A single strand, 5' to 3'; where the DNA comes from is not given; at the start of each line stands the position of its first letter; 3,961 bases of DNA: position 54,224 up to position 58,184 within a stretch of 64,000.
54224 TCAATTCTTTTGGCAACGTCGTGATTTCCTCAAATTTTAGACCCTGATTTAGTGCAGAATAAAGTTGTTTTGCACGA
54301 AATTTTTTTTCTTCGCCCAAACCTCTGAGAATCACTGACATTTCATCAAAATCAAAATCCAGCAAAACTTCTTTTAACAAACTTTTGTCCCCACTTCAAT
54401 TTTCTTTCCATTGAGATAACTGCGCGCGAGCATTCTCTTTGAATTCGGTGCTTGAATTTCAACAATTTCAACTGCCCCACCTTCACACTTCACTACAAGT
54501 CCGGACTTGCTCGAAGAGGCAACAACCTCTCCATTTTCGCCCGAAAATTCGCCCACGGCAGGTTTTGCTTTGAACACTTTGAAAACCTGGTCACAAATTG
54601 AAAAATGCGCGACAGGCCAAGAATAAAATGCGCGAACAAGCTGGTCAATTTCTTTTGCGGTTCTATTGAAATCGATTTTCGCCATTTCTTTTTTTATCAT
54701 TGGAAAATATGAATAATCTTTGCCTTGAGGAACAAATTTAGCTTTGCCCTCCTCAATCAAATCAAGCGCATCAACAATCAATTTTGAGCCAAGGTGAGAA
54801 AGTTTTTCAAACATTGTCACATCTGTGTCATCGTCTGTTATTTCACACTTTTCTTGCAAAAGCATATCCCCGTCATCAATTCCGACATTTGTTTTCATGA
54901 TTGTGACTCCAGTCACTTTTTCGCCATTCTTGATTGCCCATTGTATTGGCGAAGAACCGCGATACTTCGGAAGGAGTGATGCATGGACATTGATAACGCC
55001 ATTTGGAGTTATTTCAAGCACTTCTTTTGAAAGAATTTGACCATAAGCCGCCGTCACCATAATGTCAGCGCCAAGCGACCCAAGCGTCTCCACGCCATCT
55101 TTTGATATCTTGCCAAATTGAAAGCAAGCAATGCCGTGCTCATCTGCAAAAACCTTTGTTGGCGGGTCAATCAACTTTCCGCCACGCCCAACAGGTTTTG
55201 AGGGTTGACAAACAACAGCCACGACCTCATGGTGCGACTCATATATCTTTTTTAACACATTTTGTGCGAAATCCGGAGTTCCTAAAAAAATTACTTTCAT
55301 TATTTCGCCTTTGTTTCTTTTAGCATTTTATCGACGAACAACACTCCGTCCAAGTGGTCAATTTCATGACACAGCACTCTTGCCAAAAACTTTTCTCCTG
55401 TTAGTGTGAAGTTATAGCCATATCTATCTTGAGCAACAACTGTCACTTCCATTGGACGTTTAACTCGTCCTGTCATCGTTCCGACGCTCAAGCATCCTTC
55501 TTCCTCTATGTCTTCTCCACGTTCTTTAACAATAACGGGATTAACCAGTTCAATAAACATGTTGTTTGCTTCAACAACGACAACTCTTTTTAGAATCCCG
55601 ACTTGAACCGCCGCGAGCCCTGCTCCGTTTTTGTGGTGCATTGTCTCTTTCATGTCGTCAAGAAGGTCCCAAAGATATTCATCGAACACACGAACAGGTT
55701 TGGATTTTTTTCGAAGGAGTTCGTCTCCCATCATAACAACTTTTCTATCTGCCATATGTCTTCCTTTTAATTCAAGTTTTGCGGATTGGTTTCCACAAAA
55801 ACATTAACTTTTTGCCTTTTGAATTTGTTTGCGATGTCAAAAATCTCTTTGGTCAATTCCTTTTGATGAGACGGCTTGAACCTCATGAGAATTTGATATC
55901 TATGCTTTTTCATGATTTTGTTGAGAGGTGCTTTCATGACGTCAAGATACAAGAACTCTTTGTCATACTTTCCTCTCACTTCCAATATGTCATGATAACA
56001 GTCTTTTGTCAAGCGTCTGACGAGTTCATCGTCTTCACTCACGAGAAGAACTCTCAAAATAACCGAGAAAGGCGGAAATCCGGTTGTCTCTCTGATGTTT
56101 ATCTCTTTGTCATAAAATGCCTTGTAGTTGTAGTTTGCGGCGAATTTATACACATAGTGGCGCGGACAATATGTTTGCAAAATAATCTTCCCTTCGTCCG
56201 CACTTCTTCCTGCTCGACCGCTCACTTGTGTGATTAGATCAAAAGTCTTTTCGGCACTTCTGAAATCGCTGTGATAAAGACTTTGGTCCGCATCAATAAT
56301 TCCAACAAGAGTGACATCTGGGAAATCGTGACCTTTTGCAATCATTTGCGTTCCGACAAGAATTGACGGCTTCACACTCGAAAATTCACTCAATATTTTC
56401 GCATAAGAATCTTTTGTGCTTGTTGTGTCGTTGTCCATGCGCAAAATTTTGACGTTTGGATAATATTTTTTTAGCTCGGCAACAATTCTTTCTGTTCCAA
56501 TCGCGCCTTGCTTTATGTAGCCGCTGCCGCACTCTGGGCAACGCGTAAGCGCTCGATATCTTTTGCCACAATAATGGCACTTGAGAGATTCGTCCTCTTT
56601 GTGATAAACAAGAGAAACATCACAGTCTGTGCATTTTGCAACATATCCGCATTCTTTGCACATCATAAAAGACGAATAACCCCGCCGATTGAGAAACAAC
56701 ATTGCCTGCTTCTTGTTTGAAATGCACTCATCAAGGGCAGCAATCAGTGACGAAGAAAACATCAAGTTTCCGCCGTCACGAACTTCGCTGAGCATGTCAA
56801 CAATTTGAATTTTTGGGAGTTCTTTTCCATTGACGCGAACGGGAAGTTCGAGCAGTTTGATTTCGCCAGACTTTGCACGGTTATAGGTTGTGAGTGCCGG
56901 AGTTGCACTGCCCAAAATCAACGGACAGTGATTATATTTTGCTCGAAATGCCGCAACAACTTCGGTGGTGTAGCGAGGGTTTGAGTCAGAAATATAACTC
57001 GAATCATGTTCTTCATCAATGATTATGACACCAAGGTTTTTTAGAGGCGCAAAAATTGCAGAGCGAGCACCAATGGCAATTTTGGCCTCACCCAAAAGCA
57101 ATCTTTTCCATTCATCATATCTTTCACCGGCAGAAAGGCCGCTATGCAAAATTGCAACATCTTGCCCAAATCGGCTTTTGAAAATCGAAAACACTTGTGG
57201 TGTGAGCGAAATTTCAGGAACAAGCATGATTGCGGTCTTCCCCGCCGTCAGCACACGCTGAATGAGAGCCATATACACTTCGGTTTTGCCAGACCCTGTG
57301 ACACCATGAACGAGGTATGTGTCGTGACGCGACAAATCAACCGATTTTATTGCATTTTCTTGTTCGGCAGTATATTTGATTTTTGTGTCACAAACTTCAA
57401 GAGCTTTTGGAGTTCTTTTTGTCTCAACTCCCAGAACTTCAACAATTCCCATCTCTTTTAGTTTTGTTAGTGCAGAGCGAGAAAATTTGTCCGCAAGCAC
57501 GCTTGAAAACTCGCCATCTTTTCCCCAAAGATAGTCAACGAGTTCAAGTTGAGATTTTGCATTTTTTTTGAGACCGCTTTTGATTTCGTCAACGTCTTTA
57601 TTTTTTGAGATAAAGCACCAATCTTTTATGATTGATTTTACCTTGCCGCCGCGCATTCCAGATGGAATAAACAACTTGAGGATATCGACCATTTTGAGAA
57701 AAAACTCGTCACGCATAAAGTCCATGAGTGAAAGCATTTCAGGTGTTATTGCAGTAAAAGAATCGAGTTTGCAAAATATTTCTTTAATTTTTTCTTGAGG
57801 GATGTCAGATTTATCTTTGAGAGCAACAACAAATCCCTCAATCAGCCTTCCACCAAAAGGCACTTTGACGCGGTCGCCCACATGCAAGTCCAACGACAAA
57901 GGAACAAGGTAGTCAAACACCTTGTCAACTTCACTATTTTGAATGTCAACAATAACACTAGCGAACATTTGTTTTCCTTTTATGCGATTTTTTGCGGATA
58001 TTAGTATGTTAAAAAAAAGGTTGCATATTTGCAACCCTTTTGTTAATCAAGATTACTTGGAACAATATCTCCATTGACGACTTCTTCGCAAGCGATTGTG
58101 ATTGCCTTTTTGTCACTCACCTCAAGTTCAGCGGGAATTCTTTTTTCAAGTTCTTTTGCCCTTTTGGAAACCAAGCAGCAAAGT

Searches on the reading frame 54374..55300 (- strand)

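Call 33: search_protein_families(library=pfam, max_evalue=0.00001, proteins=[window:54374-55300:-])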
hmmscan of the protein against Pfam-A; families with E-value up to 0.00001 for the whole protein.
window:54374-55300:- (308 aa): 2 families
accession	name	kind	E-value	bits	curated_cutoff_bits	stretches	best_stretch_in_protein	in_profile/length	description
PF00551.24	Formyl_trans_N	-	3.7e-44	151.1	26.1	1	1-179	1-181/181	Formyl transferase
PF02911.23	Formyl_trans_C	-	4e-25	88.4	21.1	1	202-299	2-99/100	Formyl transferase, C-terminal domain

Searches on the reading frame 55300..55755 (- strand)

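Call 33: search_protein_families(library=pfam, max_evalue=0.00001, proteins=[window:55300-55755:-])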
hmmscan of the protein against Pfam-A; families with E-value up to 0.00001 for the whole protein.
window:55300-55755:- (151 aa): 1 family
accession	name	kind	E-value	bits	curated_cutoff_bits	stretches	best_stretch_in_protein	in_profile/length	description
PF01327.26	Pep_deformylase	-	1.1e-43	149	22.8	1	4-148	2-154/156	Polypeptide deformylase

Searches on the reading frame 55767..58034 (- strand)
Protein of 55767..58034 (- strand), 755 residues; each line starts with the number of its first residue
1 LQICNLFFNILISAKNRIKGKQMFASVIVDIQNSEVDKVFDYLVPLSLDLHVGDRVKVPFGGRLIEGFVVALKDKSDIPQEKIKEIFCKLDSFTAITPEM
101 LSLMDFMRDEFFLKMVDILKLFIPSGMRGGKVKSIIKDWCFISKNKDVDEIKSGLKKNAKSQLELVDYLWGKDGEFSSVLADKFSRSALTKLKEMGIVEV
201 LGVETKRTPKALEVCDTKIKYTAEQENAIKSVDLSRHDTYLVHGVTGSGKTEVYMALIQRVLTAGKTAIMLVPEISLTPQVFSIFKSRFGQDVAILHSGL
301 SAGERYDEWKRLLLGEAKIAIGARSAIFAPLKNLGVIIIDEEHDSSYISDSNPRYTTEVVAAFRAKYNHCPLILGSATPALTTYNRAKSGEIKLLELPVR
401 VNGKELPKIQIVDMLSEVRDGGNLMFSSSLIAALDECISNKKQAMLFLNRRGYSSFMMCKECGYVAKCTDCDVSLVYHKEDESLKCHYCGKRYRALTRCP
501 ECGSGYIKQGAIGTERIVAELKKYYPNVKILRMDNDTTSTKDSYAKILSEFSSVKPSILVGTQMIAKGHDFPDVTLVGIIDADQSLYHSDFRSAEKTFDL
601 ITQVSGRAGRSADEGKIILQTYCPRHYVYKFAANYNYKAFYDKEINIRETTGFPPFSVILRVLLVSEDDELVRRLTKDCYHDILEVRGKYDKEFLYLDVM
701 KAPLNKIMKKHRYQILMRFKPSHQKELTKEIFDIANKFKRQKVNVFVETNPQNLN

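Call 33: search_protein_families(library=pfam, max_evalue=0.00001, proteins=[window:55767-58034:-])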
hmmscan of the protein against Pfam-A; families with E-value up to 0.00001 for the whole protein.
window:55767-58034:- (755 aa): 6 families
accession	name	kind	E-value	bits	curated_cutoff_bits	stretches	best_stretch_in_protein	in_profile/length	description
PF17764.6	PriA_3primeBD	-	9.7e-24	83.5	22.7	1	27-124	2-96/96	3'DNA-binding domain (3'BD)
PF00270.35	DEAD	-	1.9e-19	70.4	26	1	223-383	2-163/167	DEAD/DEAH box helicase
PF04851.21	ResIII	-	4.5e-16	59.6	22.5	1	219-380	2-163/164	Type III restriction enzyme, res subunit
PF00271.37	Helicase_C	-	4.1e-11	43.5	23.5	1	521-611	34-109/110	Helicase conserved C-terminal domain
PF18319.7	Zn_ribbon_PriA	-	3.8e-10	40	26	1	468-492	1-25/27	PriA DNA helicase Cys-rich region (CRR) domain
PF18074.6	PriA_C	-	5.6e-09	37.1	26.9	1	655-751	1-95/95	Primosomal protein N C-terminal domain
